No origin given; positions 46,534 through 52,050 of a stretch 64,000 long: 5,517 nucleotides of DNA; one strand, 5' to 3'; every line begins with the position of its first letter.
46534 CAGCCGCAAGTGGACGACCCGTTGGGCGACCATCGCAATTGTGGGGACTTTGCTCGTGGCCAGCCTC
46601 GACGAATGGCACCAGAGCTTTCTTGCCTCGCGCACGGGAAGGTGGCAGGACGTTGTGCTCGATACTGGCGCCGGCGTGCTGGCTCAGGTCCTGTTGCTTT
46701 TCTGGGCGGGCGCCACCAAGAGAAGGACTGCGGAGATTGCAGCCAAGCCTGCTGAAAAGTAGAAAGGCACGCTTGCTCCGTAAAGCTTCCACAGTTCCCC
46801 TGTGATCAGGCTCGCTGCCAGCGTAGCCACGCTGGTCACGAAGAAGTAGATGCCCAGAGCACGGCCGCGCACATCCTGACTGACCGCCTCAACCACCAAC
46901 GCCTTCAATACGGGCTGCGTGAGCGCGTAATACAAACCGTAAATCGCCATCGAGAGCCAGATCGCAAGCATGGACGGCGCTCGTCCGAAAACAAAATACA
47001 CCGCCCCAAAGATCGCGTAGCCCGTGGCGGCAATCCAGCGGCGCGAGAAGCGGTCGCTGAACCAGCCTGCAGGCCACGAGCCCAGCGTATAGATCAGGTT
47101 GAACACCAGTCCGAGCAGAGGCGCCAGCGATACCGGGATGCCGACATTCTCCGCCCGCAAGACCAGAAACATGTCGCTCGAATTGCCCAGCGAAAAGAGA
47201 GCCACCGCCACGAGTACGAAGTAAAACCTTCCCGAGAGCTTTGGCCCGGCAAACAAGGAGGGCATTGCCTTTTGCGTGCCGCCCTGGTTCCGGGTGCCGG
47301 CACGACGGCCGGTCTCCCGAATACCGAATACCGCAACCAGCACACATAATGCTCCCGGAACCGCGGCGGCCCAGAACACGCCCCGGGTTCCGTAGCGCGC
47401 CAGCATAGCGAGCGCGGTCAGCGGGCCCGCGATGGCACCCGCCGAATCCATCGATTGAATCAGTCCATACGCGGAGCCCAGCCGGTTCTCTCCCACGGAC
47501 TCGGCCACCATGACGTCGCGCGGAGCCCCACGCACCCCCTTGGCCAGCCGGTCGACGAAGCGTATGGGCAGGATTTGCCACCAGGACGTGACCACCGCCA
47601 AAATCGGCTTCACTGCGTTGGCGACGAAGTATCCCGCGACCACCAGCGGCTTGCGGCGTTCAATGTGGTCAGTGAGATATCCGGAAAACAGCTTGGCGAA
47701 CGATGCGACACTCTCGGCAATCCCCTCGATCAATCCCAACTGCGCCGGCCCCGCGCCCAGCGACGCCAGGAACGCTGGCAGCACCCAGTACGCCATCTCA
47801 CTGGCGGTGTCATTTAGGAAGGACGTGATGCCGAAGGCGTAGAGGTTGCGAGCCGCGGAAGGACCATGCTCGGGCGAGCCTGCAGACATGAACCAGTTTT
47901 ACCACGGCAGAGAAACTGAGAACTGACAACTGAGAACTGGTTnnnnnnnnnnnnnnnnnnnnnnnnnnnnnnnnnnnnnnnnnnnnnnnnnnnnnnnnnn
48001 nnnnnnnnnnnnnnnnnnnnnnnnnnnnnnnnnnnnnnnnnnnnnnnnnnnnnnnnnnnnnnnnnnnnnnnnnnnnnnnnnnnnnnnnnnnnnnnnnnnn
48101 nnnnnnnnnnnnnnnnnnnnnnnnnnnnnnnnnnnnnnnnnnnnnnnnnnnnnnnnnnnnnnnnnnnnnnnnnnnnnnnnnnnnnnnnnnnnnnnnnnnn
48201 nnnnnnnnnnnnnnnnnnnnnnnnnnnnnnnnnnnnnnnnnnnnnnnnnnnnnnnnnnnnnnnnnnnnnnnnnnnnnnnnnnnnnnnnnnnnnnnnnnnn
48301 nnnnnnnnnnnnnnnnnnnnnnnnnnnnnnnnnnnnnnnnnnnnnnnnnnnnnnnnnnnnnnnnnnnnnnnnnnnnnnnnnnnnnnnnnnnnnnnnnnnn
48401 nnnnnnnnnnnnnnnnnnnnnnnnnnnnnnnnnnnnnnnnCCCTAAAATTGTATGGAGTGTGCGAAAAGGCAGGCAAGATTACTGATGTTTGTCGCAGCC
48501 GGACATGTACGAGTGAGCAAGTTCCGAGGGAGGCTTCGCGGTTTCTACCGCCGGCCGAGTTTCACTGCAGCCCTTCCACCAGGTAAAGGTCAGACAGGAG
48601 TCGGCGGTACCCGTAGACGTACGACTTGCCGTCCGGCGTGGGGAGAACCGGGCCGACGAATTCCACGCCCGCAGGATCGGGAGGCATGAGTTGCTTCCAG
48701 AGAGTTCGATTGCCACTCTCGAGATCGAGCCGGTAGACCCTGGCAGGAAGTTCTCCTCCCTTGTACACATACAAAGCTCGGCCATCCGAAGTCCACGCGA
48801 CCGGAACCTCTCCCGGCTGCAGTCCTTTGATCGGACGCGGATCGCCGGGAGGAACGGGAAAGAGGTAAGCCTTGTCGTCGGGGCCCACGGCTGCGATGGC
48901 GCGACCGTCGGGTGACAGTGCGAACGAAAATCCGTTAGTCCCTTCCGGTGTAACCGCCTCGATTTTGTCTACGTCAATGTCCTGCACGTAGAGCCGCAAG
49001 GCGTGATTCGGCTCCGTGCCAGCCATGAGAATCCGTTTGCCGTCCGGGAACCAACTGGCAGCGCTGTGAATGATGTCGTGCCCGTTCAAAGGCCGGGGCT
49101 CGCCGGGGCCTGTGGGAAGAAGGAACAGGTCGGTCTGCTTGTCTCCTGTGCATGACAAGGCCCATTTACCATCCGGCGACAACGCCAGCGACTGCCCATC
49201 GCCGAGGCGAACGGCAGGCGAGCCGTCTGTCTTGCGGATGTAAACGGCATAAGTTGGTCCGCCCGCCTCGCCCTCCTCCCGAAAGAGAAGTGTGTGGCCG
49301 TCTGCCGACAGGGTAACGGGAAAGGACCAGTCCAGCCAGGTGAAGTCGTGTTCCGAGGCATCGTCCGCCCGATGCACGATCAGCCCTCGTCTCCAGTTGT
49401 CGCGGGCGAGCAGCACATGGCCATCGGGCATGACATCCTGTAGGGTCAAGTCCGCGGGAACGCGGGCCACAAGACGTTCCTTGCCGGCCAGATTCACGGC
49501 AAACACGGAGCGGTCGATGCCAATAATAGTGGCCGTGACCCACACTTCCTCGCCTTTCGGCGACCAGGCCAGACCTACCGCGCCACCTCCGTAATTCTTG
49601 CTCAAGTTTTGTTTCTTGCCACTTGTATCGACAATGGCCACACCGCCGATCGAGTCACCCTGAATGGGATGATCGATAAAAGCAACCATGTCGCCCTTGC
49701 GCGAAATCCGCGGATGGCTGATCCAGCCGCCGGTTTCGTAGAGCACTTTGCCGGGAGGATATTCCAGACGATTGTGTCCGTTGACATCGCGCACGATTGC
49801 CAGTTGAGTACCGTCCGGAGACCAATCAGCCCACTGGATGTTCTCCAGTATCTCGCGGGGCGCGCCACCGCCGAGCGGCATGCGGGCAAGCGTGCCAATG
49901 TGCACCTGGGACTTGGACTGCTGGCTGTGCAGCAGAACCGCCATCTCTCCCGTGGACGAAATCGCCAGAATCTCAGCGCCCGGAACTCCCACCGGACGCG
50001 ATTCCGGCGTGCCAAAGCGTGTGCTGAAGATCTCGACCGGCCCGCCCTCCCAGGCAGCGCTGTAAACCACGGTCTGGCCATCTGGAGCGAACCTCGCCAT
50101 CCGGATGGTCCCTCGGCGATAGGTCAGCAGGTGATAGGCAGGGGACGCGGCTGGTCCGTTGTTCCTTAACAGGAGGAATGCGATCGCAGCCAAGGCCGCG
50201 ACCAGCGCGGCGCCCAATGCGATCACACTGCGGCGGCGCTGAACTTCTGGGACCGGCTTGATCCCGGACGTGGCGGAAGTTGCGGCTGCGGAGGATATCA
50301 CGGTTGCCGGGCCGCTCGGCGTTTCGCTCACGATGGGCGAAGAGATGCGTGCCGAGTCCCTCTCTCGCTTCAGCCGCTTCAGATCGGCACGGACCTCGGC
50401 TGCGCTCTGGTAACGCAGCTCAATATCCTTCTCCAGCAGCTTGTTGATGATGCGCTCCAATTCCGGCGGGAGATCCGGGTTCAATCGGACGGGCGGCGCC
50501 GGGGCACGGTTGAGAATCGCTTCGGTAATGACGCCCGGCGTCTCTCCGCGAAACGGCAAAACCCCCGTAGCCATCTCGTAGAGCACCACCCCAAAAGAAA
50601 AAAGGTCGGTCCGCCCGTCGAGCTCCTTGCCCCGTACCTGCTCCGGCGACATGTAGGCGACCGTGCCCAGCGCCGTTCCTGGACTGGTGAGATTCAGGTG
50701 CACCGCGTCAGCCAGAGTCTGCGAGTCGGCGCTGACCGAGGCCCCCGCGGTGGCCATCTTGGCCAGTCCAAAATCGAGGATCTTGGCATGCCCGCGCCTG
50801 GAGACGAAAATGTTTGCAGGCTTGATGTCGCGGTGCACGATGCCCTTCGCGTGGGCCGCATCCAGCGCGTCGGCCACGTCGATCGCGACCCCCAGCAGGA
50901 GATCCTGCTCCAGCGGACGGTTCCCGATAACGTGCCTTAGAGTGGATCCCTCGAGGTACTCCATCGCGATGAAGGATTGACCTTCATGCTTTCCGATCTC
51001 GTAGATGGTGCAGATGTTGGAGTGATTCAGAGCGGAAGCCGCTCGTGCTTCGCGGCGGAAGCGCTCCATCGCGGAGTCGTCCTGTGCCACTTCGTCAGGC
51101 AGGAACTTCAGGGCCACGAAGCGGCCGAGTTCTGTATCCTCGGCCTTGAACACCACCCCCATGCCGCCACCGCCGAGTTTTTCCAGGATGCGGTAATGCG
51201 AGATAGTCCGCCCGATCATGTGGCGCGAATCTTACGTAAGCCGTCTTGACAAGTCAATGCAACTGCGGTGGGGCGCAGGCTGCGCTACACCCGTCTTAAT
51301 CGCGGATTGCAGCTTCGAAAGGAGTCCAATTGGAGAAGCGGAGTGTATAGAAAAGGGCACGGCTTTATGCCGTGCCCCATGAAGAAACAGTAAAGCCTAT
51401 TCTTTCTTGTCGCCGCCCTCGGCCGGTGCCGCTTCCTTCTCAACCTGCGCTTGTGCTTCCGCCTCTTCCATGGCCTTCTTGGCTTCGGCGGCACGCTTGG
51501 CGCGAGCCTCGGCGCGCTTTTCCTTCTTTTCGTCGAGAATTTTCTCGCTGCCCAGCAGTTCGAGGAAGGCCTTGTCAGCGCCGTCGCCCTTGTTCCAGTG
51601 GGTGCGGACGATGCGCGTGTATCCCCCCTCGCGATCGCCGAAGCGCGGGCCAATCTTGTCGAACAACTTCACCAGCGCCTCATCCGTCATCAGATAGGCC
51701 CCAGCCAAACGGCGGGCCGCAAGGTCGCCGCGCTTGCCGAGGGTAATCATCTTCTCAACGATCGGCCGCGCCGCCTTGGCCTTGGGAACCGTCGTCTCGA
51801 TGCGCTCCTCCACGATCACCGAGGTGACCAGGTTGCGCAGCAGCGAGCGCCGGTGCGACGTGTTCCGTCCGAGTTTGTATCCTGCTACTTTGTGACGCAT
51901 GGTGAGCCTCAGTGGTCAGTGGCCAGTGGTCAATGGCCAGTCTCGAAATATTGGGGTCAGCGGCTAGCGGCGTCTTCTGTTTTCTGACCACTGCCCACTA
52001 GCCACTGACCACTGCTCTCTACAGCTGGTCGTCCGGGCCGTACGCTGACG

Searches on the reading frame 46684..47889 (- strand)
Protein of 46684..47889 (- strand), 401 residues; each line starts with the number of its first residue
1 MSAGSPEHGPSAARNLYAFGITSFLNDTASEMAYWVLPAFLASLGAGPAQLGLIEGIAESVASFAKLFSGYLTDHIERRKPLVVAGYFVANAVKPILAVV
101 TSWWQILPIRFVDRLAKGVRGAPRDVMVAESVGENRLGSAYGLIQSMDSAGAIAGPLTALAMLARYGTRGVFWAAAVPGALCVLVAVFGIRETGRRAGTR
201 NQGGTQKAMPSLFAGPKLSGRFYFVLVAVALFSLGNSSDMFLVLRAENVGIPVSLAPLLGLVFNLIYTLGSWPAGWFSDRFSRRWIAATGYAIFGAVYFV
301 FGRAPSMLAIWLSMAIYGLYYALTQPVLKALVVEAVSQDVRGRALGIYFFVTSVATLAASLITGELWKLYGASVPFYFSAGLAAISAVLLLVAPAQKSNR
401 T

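Call 74: search_protein_families(library=pfam, proteins=[window:46684-47889:-], max_evalue=0.00001)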
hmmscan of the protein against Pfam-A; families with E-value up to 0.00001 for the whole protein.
window:46684-47889:- (401 aa): 2 families
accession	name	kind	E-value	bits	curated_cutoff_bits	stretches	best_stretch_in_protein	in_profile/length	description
PF07690.21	MFS_1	-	1.7e-42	146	33.4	2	21-238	3-220/347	Major Facilitator Superfamily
PF00083.30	Sugar_tr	-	1.1e-08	34.9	22.3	0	261-392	53-186/452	Sugar (and other) transporter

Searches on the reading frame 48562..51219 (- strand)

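Call 75: search_protein_families(library=pfam, proteins=[window:48562-51219:-], max_evalue=0.00001)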
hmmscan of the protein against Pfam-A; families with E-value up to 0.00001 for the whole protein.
window:48562-51219:- (885 aa): 5 families
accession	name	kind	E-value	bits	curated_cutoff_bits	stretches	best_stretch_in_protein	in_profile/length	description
PF00069.31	Pkinase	-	4.1e-48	164.5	31.7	1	9-271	1-253/263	Protein kinase domain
PF07714.23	PK_Tyr_Ser-Thr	-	2.8e-31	109.2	23.1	1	11-270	3-249/258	Protein tyrosine and serine/threonine kinase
PF07676.18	PD40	-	3.8e-14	52.6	20.9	0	717-745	10-38/38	WD40-like Beta Propeller Repeat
PF01636.29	APH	-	3.5e-08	33.9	23.2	0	113-156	151-200/239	Phosphotransferase enzyme family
PF25174.1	Beta-prop_THOC3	-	4.3e-06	26.4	305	0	676-821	6-149/272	THOC3 beta-propeller domain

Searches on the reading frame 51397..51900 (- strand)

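Call 66: search_protein_families(library=pfam, proteins=[window:51397-51900:-], max_evalue=0.00001)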
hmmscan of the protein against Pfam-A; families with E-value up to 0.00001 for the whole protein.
window:51397-51900:- (167 aa): 1 family
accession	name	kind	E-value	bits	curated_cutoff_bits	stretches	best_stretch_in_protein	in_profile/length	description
PF01196.24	Ribosomal_L17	-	2.3e-34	118.6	27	1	20-115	1-96/97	Ribosomal protein L17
